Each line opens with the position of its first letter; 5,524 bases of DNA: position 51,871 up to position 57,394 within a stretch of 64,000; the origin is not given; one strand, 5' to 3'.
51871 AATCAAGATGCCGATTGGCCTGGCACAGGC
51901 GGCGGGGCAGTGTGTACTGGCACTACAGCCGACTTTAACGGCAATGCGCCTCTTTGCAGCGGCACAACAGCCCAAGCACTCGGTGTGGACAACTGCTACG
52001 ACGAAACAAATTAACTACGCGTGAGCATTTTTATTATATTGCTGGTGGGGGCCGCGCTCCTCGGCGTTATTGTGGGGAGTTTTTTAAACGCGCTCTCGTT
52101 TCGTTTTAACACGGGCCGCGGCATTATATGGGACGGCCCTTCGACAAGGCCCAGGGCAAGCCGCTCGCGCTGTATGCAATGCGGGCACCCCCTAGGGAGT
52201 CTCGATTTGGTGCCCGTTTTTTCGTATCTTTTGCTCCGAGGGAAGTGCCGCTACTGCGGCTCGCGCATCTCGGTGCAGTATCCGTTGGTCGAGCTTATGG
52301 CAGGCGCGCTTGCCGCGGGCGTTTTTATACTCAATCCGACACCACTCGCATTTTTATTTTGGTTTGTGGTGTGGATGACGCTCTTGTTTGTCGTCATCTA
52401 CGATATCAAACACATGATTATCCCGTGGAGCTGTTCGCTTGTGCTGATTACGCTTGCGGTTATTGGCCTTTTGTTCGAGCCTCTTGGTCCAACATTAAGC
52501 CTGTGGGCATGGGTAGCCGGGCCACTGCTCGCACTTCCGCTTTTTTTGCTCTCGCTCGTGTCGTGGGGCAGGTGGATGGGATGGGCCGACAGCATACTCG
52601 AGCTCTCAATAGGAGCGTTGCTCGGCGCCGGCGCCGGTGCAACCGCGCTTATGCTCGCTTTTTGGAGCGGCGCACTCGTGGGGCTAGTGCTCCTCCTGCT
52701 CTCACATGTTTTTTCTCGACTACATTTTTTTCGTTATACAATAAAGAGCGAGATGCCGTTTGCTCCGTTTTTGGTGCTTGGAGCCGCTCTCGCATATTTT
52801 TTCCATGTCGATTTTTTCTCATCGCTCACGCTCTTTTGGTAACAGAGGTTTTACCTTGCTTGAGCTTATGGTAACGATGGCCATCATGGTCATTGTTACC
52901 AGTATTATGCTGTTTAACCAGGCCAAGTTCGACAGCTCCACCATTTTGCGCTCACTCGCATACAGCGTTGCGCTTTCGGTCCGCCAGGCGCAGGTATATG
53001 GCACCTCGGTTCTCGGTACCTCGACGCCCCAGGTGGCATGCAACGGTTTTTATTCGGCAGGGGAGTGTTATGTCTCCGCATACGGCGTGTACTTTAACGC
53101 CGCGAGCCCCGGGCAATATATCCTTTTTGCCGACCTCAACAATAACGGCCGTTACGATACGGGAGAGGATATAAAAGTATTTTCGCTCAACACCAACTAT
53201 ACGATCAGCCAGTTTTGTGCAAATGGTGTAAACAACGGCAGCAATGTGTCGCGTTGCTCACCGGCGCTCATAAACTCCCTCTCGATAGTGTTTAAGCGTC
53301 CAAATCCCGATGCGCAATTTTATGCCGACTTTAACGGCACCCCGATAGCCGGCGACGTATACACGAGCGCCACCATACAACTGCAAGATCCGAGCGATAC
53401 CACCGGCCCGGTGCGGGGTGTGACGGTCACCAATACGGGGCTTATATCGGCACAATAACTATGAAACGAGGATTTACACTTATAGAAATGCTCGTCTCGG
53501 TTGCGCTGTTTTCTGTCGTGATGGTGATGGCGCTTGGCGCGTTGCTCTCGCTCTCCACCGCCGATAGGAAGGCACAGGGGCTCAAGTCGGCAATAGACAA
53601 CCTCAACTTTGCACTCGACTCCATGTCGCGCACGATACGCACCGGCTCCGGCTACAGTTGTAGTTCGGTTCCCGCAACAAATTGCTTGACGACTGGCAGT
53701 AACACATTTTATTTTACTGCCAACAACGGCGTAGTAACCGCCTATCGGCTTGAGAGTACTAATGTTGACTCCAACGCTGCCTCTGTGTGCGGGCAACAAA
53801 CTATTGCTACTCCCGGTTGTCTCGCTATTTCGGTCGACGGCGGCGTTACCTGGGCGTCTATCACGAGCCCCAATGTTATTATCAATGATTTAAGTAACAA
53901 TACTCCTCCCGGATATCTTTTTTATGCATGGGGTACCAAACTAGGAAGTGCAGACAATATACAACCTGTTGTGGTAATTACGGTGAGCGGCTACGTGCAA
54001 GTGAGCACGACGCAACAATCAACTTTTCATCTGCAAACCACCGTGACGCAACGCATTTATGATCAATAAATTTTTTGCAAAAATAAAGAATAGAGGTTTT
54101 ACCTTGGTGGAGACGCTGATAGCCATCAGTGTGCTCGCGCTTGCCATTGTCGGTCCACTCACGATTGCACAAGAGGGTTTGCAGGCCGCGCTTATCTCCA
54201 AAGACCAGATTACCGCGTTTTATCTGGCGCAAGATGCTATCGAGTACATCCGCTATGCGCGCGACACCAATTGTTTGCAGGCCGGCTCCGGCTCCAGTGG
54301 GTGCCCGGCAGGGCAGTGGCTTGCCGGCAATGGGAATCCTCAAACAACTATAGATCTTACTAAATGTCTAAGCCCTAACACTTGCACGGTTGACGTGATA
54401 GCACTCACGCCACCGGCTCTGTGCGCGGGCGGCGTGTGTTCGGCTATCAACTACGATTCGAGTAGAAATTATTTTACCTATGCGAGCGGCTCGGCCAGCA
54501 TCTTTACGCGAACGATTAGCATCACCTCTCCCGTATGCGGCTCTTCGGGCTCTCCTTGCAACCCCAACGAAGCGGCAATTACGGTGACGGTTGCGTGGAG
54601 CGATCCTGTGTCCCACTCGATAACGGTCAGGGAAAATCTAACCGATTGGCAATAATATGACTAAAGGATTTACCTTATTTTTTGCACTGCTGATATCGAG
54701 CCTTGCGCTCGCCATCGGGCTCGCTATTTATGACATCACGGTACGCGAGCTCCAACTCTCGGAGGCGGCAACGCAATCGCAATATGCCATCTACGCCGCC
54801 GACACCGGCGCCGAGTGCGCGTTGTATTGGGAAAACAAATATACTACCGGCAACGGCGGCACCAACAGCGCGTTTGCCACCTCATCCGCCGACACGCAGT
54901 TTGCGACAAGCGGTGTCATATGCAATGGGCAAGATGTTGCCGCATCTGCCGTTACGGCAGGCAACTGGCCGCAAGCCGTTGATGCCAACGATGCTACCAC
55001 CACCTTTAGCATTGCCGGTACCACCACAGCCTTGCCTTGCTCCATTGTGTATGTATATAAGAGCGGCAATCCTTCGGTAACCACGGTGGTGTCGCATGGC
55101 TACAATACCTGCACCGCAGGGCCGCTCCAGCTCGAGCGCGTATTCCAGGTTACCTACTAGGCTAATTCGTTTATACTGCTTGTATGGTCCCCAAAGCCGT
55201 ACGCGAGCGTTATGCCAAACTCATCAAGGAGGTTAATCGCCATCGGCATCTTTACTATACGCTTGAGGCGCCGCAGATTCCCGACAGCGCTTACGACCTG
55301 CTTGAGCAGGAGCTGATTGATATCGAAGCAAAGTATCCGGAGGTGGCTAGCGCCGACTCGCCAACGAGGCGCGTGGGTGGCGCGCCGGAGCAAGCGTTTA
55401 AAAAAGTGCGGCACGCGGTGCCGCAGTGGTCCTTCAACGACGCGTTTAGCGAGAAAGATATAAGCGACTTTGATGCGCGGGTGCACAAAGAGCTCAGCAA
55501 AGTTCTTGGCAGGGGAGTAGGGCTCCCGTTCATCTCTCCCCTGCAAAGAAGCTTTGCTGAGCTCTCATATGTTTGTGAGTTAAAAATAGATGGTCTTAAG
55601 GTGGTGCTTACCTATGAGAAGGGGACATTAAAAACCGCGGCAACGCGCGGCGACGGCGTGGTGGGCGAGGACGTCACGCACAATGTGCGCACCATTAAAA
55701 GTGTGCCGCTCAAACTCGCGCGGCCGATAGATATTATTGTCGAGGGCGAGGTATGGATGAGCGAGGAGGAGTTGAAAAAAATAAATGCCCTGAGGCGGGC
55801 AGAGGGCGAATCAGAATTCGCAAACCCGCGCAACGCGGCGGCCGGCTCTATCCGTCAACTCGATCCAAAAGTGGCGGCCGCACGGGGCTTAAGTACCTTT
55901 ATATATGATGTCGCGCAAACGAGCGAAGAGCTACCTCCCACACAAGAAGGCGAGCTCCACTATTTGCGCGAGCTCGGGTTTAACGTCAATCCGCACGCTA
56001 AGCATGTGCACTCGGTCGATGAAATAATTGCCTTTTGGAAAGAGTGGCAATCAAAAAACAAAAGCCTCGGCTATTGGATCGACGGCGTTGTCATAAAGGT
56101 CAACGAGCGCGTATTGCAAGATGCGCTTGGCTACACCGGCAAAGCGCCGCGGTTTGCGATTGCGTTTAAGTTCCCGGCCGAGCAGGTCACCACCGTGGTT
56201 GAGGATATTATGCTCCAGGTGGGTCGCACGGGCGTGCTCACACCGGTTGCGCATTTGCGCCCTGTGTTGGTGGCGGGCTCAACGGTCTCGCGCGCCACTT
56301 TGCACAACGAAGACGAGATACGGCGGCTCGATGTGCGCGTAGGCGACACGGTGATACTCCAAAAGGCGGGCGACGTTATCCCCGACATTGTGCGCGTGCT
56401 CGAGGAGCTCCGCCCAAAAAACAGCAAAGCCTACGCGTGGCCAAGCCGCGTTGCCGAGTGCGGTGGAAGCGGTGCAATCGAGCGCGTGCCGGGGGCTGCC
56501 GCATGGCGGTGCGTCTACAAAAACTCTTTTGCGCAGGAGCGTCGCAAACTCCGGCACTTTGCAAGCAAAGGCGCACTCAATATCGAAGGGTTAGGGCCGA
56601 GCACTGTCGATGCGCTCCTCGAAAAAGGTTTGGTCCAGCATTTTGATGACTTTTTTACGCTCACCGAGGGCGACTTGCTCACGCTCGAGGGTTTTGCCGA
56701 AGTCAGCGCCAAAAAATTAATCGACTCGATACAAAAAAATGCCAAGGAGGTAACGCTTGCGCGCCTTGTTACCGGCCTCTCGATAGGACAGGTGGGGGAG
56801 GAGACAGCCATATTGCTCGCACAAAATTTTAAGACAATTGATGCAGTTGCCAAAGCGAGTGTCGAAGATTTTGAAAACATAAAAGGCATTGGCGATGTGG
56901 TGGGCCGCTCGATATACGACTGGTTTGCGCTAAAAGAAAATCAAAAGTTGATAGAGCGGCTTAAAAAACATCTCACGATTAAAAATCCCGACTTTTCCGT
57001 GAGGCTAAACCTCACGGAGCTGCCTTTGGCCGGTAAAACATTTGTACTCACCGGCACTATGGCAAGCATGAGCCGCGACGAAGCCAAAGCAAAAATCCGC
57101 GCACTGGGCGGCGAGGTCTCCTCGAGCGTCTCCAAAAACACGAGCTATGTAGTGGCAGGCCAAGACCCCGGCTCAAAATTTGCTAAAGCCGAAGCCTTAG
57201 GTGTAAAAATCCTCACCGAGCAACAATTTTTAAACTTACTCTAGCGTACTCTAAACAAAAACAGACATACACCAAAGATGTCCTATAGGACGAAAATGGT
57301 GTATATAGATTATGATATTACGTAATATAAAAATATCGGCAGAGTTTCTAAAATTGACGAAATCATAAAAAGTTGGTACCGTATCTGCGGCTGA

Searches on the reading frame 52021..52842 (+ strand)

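Call 66: search_protein_families(library=pfam, proteins=[window:52021-52842:+], max_evalue=0.0001)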
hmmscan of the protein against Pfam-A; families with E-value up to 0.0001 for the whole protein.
window:52021-52842:+ (273 aa): 2 families
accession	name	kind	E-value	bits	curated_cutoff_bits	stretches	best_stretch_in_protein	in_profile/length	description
PF06750.18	A24_N_bact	-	2.7e-26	91.9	23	1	13-102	1-81/84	Bacterial Peptidase A24 N-terminal domain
PF01478.23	Peptidase_A24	-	5e-05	24.1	26.5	1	116-222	2-104/104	Type IV leader peptidase family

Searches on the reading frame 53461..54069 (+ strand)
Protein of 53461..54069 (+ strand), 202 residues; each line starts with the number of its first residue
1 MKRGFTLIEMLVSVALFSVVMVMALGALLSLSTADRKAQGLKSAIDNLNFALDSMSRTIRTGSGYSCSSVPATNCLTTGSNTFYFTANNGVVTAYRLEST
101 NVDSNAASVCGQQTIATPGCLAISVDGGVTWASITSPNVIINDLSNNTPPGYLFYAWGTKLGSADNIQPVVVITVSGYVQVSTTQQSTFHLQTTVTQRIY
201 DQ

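Call 66: search_protein_families(library=pfam, proteins=[window:53461-54069:+], max_evalue=0.0001)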
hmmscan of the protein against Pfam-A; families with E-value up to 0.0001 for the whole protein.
window:53461-54069:+ (202 aa): 1 family
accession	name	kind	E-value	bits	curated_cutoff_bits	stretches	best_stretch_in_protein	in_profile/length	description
PF07963.17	N_methyl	-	1.9e-08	34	21.2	1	2-25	4-27/27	Prokaryotic N-terminal methylation motif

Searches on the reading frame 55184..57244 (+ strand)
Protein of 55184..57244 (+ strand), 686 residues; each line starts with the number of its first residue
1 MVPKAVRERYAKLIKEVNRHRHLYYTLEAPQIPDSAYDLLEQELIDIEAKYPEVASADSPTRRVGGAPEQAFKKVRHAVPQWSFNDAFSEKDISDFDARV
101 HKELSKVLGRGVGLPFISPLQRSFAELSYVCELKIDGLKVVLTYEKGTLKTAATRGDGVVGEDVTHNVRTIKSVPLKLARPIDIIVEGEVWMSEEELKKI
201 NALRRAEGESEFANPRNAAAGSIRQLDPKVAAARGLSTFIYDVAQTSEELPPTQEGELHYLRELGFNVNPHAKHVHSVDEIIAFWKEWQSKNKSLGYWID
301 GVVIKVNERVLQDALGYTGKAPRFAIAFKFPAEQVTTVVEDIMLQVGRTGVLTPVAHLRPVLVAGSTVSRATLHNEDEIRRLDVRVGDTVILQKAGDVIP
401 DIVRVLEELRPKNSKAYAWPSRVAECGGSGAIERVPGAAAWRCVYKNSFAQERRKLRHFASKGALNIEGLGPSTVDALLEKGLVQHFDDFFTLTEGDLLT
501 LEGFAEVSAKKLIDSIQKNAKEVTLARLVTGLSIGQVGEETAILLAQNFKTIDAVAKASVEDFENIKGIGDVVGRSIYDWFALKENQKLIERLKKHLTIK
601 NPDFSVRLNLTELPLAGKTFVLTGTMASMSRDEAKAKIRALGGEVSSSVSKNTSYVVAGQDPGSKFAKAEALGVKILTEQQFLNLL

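Call 66: search_protein_families(library=pfam, proteins=[window:55184-57244:+], max_evalue=0.0001)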
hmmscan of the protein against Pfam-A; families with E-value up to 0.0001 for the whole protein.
window:55184-57244:+ (686 aa): 7 families
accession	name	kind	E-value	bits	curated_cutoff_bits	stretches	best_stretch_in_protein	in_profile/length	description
PF01653.23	DNA_ligase_aden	-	4.3e-83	279.2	27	1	70-333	2-253/253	NAD-dependent DNA ligase adenylation domain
PF03120.22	DNA_ligase_OB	-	6.4e-35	119.3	32.9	1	336-413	1-78/79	NAD-dependent DNA ligase OB-fold domain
PF00533.33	BRCT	-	1.3e-18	67.4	21.3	1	612-685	3-77/78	BRCA1 C Terminus (BRCT) domain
PF12826.13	HHH_2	-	1.9e-18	66.8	27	1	527-590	1-64/64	Helix-hairpin-helix motif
PF14520.12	HHH_5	-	7.3e-14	52.4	27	2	532-576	5-50/57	Helix-hairpin-helix domain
PF12738.14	PTCB-BRCT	-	2e-06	28.1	22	1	626-678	8-60/63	twin BRCT domain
PF22745.1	Nlig-Ia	-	1.3e-05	26.2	27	1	12-56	8-52/92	DNA ligase-like, N-terminal NAD+-binding domain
